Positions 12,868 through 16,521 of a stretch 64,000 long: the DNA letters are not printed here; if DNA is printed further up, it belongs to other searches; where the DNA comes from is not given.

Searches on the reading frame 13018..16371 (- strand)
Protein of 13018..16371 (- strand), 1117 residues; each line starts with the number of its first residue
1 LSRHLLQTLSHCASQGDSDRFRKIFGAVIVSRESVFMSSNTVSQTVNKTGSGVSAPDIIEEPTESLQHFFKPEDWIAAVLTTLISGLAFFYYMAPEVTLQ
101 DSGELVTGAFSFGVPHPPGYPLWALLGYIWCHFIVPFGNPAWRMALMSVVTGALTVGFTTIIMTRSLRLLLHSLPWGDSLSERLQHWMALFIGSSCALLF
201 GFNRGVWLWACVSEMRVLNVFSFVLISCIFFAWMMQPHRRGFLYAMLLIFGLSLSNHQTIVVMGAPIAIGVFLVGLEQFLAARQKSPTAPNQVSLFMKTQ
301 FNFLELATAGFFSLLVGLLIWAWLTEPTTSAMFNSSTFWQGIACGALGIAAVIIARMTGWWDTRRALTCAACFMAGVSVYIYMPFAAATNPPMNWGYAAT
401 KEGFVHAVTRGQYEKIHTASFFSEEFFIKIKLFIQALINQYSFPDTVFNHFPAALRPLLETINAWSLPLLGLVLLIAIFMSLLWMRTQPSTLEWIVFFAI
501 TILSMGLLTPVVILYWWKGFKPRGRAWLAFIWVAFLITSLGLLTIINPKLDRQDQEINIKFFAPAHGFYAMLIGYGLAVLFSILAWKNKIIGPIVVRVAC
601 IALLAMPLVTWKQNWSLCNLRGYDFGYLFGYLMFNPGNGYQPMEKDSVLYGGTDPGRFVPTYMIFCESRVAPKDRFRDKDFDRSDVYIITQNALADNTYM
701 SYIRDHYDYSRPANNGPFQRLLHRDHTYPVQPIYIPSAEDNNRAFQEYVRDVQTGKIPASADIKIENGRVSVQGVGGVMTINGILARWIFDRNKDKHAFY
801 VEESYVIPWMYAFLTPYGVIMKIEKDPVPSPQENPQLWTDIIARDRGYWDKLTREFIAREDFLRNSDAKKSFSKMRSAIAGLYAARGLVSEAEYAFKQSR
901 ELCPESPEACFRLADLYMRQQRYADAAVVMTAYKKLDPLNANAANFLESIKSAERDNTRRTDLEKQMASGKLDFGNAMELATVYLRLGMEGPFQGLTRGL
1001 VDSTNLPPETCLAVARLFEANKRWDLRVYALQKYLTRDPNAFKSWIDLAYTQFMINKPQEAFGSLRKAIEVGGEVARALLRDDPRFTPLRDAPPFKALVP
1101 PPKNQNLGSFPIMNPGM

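Call 98: search_protein_families(library=pfam, proteins=[window:13018-16371:-], max_evalue=0.0001)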
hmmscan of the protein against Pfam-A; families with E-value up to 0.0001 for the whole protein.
window:13018-16371:- (1117 aa): 5 families
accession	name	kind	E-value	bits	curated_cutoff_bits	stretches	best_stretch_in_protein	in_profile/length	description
PF11028.14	TMEM260-like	-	2.3e-25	89.9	24.2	1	101-272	1-171/179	Protein O-mannosyl-transferase TMEM260-like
PF07719.23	TPR_2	-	3.2e-08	33.5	27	0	907-939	1-33/34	Tetratricopeptide repeat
PF14559.12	TPR_19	-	4.3e-07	30.6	25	1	886-947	4-65/68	Tetratricopeptide repeat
PF13428.12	TPR_14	-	5.5e-07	30.1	23.5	0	878-916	6-44/44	Tetratricopeptide repeat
PF13431.12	TPR_17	-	1.3e-05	25.6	24.4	0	1031-1061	2-32/34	Tetratricopeptide repeat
